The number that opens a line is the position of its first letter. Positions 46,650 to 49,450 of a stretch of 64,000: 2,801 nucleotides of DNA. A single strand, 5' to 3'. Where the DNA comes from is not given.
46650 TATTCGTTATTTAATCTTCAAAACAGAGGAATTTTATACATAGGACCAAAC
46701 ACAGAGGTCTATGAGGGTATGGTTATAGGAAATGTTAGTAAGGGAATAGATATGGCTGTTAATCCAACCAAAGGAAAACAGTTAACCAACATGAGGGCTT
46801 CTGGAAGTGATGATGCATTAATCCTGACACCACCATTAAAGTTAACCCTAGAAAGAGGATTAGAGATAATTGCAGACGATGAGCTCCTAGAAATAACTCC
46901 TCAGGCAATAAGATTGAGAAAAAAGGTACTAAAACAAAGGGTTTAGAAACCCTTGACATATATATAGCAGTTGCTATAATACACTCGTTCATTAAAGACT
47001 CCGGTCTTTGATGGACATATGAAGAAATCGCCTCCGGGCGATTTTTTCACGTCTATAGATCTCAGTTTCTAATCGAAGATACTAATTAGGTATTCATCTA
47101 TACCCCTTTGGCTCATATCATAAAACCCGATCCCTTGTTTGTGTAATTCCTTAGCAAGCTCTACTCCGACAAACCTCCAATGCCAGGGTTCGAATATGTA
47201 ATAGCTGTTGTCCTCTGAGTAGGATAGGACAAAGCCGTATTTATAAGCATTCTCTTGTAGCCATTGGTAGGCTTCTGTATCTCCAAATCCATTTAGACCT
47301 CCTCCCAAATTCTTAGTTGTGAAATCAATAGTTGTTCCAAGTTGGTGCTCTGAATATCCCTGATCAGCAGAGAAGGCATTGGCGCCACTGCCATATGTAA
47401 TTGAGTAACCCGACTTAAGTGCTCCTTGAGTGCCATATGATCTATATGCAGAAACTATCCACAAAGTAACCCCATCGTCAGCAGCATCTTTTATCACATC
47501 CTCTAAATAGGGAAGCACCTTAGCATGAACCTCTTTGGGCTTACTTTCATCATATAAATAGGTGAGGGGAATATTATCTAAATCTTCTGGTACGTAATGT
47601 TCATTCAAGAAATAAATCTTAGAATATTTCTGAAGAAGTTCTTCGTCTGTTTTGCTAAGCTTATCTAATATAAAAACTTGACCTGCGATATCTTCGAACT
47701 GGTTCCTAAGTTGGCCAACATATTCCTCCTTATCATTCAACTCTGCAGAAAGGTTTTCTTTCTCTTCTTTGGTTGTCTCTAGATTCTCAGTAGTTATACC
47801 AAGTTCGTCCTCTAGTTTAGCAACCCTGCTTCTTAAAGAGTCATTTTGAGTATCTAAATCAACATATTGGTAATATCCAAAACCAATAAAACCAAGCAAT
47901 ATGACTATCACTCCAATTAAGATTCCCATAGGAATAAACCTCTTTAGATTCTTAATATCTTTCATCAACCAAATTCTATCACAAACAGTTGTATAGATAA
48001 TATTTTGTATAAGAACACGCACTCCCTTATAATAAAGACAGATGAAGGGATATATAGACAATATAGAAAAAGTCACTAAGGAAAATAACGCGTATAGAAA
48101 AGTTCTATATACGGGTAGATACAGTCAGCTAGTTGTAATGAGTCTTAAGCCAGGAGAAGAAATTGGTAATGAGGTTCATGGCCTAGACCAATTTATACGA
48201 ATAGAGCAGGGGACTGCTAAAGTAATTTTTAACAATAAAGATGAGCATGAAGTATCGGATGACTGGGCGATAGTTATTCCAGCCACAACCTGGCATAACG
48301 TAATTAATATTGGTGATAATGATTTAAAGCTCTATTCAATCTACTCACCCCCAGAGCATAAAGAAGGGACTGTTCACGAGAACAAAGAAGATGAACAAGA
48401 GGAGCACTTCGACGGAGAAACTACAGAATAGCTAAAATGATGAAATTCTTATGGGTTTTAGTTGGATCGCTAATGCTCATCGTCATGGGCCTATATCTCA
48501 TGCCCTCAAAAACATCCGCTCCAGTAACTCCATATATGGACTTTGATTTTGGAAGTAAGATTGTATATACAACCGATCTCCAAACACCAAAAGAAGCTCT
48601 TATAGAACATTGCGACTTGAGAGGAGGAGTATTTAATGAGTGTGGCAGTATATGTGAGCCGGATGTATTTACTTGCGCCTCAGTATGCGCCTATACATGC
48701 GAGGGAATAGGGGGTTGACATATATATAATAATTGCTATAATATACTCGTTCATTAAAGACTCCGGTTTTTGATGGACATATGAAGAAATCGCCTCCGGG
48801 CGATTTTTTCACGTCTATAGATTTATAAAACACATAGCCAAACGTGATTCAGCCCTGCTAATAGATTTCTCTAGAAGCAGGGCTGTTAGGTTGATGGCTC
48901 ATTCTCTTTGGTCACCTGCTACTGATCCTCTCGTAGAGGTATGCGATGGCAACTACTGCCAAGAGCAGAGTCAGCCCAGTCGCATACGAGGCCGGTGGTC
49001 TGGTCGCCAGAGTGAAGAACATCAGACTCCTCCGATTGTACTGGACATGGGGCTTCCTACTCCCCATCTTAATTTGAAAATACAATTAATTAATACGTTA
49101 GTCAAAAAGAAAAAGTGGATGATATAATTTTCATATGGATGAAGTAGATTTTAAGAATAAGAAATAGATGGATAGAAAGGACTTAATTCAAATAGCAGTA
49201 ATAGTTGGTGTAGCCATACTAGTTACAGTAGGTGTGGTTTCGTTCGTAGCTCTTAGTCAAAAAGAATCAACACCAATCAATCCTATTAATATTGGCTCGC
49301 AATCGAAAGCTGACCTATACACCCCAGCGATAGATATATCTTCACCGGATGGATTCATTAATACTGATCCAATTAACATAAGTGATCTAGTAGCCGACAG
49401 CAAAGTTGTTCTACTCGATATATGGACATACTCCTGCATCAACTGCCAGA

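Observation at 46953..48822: Duplicated 108-bp promoter + small-RNA + terminator module in direct orientation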

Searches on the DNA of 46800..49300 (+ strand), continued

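Call 48: search_with_rna_model(model_id=R1, sources=[L095, L097, L096, L098, L087, L091, L086], max_evalue=1, show_alignments=3)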
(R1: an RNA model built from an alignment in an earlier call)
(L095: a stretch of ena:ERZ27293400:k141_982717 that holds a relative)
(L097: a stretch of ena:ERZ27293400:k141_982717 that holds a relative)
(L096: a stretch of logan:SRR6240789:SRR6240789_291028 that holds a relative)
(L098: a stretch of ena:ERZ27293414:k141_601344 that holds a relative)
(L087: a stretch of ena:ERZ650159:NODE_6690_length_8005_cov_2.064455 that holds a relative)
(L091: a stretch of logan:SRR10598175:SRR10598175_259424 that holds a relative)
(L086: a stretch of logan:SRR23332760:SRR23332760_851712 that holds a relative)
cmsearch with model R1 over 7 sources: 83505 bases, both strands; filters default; matches with E-value up to 1: 2.
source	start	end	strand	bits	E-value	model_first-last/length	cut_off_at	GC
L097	12935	12998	+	22.9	0.0012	1-71/71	no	0.53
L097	12957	13028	-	15.9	0.062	1-71/71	no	0.4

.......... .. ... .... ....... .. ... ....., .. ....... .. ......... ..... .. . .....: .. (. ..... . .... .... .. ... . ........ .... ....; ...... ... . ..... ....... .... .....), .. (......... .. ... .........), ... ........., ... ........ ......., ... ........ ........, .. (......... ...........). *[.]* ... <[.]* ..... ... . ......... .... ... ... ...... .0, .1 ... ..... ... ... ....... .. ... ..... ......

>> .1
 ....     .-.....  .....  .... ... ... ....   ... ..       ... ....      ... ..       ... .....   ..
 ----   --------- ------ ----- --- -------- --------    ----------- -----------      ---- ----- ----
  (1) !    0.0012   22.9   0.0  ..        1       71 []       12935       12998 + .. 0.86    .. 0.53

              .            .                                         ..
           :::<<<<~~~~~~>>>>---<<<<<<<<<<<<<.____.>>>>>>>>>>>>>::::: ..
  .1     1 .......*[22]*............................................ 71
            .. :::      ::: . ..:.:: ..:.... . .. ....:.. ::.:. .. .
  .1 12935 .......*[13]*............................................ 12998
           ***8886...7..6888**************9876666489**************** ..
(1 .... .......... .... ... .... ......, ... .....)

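Call 60: search_with_rna_model(model_id=R1, sources=[L099, L100, L101, L102, L103, L104, L105, L106, L107, L108, L109, L110, L111, L112, L113, L114, L115, L116, L117, L118, L119, L120, L121, L122, L123, L124, L125, L126, L127, L128, L129, L130, L131, L132, L133, L134, L135, L136, L137, L138, L139, L140, L141, L142, L143, L144, L145, L146, L147, L148], max_evalue=1, show_alignments=2)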
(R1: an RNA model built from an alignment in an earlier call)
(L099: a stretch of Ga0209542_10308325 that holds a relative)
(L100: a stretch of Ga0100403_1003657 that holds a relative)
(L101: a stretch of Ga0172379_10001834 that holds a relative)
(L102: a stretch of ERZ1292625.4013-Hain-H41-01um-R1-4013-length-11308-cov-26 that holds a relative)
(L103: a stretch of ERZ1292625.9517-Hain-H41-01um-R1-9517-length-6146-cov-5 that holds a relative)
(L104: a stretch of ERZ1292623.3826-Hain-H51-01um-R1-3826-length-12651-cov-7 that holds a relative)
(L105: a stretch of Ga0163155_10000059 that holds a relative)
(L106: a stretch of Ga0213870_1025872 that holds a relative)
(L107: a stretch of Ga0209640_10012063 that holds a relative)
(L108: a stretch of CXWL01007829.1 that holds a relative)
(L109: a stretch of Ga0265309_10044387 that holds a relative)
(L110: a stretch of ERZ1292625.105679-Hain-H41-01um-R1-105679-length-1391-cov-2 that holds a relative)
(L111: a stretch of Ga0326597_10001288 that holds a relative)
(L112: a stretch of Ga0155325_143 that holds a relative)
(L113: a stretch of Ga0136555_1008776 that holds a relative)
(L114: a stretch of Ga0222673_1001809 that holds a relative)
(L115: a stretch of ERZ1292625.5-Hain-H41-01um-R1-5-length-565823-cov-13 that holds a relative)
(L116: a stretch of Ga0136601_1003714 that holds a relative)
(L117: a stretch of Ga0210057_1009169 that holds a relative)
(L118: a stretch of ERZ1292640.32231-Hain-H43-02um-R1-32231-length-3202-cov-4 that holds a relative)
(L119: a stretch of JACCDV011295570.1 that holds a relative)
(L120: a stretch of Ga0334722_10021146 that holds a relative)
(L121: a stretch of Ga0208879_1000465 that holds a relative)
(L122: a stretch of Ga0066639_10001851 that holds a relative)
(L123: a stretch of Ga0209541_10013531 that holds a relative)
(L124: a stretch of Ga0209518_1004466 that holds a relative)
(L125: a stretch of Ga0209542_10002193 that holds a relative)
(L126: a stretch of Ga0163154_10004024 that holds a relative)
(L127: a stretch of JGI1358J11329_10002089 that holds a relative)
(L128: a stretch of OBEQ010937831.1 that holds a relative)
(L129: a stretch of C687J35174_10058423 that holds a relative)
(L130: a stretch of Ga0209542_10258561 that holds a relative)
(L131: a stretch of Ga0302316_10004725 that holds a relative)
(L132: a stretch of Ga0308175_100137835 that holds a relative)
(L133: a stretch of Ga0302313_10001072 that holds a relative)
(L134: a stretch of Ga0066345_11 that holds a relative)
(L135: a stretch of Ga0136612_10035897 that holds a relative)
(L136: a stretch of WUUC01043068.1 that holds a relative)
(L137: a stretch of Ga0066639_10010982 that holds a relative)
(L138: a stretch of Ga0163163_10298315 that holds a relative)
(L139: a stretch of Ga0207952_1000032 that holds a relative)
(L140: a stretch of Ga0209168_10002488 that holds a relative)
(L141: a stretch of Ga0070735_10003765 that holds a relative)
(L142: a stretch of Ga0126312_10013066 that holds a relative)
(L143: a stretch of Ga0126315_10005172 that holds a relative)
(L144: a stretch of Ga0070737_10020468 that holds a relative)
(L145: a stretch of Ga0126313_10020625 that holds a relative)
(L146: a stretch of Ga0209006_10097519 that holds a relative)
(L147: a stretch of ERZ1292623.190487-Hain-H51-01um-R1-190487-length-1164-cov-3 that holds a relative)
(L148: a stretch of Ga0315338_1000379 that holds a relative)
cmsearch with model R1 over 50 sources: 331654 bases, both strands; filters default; matches with E-value up to 1: 3.
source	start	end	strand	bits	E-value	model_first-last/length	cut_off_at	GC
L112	7723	7804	+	14.6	0.54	1-71/71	no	0.49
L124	3113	3186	-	13.6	0.93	1-71/71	no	0.35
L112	7770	7800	-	13.6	0.94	39-64/71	no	0.42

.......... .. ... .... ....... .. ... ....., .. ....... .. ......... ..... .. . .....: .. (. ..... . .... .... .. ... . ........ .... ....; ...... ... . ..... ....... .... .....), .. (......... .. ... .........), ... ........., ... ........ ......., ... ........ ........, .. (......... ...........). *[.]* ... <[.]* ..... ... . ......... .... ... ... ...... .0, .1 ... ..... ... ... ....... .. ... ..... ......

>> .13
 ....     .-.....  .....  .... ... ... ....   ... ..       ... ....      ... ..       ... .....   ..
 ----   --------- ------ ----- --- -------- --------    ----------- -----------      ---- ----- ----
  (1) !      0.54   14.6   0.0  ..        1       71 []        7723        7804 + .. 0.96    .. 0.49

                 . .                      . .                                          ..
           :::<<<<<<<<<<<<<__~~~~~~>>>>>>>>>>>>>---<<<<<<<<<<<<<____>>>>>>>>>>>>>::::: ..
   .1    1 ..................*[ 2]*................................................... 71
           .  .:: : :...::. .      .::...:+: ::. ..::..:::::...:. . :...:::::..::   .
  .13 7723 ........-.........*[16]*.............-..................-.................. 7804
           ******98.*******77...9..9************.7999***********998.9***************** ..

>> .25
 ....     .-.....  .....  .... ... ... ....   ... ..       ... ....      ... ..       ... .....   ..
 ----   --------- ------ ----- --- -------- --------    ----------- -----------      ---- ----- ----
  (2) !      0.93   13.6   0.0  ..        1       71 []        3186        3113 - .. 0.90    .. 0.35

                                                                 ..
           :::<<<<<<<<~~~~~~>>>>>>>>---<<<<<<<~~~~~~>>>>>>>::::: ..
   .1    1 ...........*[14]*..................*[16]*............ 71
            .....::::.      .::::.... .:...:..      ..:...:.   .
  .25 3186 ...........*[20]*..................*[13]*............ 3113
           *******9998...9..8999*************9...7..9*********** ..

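Call 65: search_dna_similar(query=window:46940-49170:+, collection=phages, mode=distant, max_rows=8)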
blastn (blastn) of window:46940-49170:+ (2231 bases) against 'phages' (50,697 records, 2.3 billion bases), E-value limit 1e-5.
No match.

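Call 66: search_dna_similar(query=window:46940-49170:+, collection=plasmids, mode=distant, max_rows=8)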
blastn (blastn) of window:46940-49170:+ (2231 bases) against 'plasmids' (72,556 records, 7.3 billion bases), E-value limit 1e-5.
No match.
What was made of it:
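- Tried and rejected: blastn of 46940-49170 against the phage and plasmid collections: no match (calls 65, 66).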
